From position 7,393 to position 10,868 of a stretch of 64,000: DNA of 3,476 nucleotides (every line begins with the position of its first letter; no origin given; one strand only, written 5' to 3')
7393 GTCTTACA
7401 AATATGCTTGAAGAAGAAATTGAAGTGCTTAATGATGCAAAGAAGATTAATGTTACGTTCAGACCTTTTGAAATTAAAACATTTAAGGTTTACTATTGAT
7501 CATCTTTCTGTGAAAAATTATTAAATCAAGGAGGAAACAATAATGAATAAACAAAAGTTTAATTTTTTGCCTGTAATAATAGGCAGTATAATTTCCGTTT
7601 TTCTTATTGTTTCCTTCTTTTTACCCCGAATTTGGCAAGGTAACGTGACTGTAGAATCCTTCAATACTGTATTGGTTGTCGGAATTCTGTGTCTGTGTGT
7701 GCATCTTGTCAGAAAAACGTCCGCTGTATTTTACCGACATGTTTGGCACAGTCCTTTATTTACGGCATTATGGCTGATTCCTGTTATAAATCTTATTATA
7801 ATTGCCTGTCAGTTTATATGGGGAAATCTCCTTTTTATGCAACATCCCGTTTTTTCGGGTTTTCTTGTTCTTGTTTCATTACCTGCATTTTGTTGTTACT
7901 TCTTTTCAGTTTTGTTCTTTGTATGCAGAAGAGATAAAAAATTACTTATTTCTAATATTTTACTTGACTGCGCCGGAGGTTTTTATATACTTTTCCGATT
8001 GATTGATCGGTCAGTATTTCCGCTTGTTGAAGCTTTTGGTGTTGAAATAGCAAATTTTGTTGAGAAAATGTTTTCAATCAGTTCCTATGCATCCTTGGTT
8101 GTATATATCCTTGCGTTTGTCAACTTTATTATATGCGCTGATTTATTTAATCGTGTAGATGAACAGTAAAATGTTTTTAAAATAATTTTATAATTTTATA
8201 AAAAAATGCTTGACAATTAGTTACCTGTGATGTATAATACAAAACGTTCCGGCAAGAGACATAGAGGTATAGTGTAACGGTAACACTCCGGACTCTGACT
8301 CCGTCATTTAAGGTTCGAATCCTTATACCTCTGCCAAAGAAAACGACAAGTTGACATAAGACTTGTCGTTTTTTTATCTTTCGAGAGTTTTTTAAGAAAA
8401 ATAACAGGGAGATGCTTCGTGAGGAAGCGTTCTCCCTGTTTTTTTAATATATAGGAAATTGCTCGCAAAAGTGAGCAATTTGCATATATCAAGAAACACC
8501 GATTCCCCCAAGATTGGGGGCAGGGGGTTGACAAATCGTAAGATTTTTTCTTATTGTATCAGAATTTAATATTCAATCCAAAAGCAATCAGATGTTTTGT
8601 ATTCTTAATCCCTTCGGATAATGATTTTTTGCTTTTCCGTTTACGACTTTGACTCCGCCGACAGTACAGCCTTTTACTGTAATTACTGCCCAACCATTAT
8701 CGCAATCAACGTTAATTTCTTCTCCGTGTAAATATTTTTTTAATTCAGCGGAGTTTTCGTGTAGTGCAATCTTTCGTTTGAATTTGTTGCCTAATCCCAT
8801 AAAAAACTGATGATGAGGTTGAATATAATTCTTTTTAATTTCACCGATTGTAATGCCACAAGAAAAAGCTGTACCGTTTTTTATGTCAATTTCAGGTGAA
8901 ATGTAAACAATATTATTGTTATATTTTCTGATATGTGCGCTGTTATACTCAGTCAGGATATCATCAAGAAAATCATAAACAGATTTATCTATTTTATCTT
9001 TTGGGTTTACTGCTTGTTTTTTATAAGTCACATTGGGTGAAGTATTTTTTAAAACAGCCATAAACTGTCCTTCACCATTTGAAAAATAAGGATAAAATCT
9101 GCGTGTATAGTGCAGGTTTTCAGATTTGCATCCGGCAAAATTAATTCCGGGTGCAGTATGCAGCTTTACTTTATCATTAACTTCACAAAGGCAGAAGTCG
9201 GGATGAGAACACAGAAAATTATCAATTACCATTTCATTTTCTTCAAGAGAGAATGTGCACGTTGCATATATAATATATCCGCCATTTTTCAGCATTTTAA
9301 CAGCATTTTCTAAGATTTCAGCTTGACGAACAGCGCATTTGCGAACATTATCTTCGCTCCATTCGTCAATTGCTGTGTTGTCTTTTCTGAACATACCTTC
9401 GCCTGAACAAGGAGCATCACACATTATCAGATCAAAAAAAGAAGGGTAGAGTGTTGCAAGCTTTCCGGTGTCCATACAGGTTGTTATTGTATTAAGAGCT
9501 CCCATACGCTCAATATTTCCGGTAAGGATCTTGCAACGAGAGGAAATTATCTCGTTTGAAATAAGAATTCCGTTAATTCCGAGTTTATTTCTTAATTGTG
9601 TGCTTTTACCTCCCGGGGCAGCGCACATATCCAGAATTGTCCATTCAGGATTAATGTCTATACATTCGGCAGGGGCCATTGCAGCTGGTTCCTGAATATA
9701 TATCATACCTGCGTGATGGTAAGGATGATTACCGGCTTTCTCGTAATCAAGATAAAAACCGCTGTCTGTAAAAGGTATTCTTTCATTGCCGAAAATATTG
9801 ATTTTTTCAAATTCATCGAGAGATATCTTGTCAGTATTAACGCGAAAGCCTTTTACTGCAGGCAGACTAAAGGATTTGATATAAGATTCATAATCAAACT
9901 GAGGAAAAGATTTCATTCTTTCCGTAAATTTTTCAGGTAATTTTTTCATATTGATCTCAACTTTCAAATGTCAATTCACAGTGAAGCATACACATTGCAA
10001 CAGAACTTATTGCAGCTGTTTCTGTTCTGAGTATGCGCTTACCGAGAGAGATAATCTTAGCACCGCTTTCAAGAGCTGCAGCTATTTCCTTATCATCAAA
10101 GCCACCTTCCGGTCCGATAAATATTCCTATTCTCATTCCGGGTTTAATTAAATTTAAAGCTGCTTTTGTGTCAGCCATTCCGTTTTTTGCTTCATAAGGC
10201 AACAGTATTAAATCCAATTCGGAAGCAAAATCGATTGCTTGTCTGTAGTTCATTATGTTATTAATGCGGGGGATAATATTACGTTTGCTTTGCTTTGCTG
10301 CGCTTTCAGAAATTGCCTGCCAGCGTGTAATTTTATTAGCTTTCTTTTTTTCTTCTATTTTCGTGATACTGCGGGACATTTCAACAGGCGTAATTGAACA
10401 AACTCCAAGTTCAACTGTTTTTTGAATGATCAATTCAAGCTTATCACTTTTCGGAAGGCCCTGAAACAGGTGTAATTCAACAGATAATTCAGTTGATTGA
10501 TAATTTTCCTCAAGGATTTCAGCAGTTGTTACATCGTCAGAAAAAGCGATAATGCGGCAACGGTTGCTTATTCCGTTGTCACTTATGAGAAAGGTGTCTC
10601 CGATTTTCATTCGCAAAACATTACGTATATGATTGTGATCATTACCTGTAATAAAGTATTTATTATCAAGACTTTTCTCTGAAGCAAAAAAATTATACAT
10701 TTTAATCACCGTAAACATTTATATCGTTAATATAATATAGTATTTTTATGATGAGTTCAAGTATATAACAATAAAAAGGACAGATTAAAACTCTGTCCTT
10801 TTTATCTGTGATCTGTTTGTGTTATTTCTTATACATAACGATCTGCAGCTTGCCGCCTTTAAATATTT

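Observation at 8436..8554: Near-identical 118/119-nt non-coding element present twice, in inverted orientation, 49.65 kb apart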

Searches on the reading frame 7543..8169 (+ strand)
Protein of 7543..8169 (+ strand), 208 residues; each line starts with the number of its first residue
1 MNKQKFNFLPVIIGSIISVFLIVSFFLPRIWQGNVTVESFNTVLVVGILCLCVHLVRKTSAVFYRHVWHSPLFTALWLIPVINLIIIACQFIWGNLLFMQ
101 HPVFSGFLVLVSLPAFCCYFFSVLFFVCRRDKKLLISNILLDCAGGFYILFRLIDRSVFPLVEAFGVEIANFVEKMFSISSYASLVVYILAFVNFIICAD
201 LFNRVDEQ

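Call 33: find_encoding_contigs(protein=window:7543-8169:+, flank=2500, max_places=10)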
Protein window:7543-8169:+ (208 aa): no gene with exactly this product is on record in the collection.

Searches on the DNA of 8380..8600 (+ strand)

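Call 40: search_dna_similar(query=window:8440-8556:+, collection=plasmids, mode=distant, max_evalue=0.001, max_rows=30)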
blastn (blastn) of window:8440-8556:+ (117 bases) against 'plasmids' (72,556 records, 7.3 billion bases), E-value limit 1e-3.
No match.

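Call 41: search_dna_similar(query=window:8440-8556:+, collection=phages, mode=distant, max_evalue=0.001, max_rows=30)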
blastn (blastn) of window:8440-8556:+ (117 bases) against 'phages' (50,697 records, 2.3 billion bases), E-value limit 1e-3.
No match.

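Call 51: search_rna_families(source=window, start=8380, end=8600, threshold=evalue, max_evalue=10)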
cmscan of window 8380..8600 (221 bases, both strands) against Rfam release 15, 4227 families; matches with E-value up to 10: 35.
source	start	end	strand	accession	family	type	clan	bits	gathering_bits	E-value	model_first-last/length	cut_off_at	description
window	8399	8564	-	RF01819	RsaD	Gene; sRNA;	-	38.3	50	1.3e-05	1-189/189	no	RNA Staph. aureus D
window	8391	8529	-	RF01774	rpsL_ricks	Cis-reg; leader;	-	25.6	60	0.46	1-131/131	no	Rickettsia rpsL leader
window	8402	8459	+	RF01096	PK-HAV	Cis-reg;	-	23.1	50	0.81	1-56/56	no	HepA virus 3'-terminal pseudoknot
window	8380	8454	+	RF00238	ctRNA_pND324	Gene; antisense;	-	21.8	45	0.42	15-86/86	5'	ctRNA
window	8441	8494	-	RF04174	MIR4208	Gene; miRNA;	-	20.8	140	0.47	1-191/191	no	MIR4208 microRNA precursor family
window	8380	8449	+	RF02029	sraA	Gene; sRNA;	-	20.5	56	0.49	38-95/95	5'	sraA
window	8385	8445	+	RF04342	Plastid-psbA-1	Cis-reg;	CL00153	20.3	54.3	1.6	48-114/114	no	Plastid-psbA-1 3UTR RNA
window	8400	8496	+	RF01730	Termite-leu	Cis-reg;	-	19.8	51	0.041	1-78/78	no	Termite-leu RNA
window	8388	8486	-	RF00238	ctRNA_pND324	Gene; antisense;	-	18.8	45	1.9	1-86/86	no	ctRNA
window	8385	8487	+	RF04182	GibS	Gene; sRNA;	-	17.8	115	2.3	1-142/142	no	GibS sRNA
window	8397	8495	-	RF00482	snoF1_F2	Gene; snRNA; snoRNA; HACA-box;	-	17.5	60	0.36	1-140/140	no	Small nucleolar RNA F1/F2/snoR5a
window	8397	8572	-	RF04180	BTnc231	Gene; sRNA;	-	16.9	80.4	0.24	1-154/154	no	Bacteroides sRNA BTnc231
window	8388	8445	+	RF00480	HIV_FE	Cis-reg; frameshift_element;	-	16.5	45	5.9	1-52/52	no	HIV Ribosomal frameshift signal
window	8493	8534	-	RF01345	CRISPR-DR35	Gene; CRISPR;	-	16.4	35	1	1-36/36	no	CRISPR RNA direct repeat element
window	8380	8477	-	RF02620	BSnc119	Gene; sRNA;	-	16.4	115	1.2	1-90/90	no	Brucella sRNA 119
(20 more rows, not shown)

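Call 53: search_rna_families(source=window, start=8380, end=8600, threshold=evalue, max_evalue=0.001, show_alignments=1)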
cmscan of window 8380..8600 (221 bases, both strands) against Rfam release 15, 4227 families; matches with E-value up to 0.001: 1.
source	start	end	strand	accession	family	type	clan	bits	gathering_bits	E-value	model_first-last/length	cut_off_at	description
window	8399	8564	-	RF01819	RsaD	Gene; sRNA;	-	38.3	50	1.3e-05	1-189/189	no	RNA Staph. aureus D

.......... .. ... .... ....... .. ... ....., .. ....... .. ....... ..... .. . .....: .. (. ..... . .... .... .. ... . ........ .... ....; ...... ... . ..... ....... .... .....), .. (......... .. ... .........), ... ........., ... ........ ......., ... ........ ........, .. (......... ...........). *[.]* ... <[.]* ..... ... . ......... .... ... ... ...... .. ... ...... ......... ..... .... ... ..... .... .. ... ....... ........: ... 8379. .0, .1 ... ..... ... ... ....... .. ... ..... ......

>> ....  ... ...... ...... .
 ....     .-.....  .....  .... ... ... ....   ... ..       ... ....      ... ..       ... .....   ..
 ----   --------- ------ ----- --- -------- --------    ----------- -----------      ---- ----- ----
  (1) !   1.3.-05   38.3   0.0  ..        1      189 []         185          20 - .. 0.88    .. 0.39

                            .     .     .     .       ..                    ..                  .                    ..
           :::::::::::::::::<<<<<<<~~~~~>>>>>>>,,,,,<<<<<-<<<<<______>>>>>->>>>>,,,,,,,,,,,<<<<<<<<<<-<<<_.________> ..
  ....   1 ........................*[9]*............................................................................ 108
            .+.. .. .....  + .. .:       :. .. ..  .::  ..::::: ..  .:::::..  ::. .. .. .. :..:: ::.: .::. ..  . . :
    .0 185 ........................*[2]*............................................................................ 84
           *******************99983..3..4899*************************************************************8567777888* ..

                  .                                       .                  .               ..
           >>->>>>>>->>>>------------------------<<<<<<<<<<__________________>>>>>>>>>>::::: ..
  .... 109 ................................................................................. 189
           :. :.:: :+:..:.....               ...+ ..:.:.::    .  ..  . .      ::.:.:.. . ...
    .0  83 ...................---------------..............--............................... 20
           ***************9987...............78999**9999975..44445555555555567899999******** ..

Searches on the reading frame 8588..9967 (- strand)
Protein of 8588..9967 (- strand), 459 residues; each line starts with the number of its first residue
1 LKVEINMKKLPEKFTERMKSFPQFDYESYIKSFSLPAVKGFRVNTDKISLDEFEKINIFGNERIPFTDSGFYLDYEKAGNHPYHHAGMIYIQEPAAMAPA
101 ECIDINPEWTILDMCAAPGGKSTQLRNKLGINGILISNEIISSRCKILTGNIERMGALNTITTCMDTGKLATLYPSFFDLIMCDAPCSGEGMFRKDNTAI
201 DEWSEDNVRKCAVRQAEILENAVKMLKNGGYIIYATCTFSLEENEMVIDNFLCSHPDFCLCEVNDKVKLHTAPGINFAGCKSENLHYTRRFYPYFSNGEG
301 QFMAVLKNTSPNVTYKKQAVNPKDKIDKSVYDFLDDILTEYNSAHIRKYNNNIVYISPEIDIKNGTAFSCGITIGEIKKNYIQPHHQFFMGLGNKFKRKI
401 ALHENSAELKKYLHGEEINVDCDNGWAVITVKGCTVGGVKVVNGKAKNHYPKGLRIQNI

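Call 79: search_protein_families(library=pfam, proteins=[window:8588-9967:-], max_evalue=0.001)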
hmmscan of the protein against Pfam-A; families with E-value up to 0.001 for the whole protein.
window:8588-9967:- (459 aa): 5 families
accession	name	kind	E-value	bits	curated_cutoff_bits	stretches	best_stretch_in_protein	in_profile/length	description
PF01189.24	Methyltr_RsmB-F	-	2.7e-43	148.4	27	1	105-307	6-199/199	16S rRNA methyltransferase RsmB/F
PF17125.10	Methyltr_RsmF_N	-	1.2e-24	87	34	1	10-94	1-86/86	N-terminal domain of 16S rRNA methyltransferase RsmF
PF13636.12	Methyltranf_PUA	-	6.6e-17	61.7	27.6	1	410-456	2-49/49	RNA-binding PUA-like domain of methyltransferase RsmF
PF01728.25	FtsJ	-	0.00035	21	24.1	1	105-238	19-141/181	FtsJ-like methyltransferase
PF13847.12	Methyltransf_31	-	0.00076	19.6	27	0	108-238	4-113/145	Methyltransferase domain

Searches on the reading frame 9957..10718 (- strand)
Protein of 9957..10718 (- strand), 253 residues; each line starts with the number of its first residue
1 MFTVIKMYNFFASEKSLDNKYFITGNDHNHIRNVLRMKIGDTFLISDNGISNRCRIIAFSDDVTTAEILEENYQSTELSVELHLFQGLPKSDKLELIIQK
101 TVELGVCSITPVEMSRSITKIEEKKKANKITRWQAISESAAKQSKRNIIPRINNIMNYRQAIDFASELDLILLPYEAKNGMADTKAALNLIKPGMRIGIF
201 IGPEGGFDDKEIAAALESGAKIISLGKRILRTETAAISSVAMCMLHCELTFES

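Call 69: find_encoding_contigs(protein=window:9957-10718:-, flank=4000, max_places=6)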
Protein window:9957-10718:- (253 aa): no gene with exactly this product is on record in the collection.
